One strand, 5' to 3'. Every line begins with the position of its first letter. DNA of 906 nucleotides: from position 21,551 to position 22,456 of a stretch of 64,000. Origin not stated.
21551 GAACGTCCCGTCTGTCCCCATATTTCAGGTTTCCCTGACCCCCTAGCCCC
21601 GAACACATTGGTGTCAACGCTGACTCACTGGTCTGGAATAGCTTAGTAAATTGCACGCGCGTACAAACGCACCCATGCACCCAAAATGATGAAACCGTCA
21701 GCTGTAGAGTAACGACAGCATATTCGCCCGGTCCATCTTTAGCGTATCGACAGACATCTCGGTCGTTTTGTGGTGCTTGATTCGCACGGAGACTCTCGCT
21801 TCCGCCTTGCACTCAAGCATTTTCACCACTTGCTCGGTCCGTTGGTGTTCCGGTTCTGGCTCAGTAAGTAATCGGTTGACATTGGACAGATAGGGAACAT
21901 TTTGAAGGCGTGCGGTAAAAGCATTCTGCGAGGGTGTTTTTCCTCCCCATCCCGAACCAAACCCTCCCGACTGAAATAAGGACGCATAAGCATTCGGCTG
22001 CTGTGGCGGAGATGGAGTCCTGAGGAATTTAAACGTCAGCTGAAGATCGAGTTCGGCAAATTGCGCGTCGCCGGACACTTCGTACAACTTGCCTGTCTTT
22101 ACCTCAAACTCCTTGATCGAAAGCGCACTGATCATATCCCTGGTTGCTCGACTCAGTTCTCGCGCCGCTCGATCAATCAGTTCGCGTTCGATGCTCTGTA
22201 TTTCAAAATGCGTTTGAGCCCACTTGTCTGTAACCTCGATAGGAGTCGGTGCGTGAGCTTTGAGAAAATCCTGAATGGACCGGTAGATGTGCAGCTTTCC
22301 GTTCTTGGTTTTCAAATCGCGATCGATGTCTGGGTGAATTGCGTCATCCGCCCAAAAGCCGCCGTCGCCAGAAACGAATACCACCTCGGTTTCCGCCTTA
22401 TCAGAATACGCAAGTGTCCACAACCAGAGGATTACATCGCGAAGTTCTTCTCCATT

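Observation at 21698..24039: Two adjacent, unrelated PIN-like nuclease genes with novel C-terminal domains in an AT-rich islet: candidate undescribed (defence-like) two-gene module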

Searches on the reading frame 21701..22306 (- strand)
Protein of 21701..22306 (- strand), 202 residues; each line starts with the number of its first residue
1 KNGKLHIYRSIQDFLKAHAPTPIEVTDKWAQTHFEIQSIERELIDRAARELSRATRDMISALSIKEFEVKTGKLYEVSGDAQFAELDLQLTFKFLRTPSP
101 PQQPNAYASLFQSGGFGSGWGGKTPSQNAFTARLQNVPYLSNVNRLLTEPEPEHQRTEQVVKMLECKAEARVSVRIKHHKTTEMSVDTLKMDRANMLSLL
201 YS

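Call 78: search_protein_representatives(protein=window:21701-22306:-)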
Query: 202 residues. Proteins with E-value up to 0.001 (for the whole library): 23; up to 1e-10: 10; up to 1e-30: 4. The best 23 are listed.
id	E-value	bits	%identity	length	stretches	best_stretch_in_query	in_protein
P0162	6.9e-44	166.1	50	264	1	1-201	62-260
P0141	1.4e-43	165.1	62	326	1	1-156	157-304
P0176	8.6e-39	149.5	52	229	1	35-199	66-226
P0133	1.4e-38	148.8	46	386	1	1-201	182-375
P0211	6.5e-29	117.3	43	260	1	1-199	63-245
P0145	3.8e-26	108.3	40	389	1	2-201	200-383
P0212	3.2e-21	92.2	49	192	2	28-101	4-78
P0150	2.8e-20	89.2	32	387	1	2-201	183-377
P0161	1.9e-12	63.7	41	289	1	2-94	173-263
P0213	4.4e-12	62.5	29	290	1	3-195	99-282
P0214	6.1e-10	55.5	24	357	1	5-194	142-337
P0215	9.0e-09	51.7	70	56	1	127-175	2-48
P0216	1.3e-08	51.2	42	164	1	43-154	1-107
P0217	1.4e-06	44.6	31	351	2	4-92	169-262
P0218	2.1e-06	44.0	39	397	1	5-89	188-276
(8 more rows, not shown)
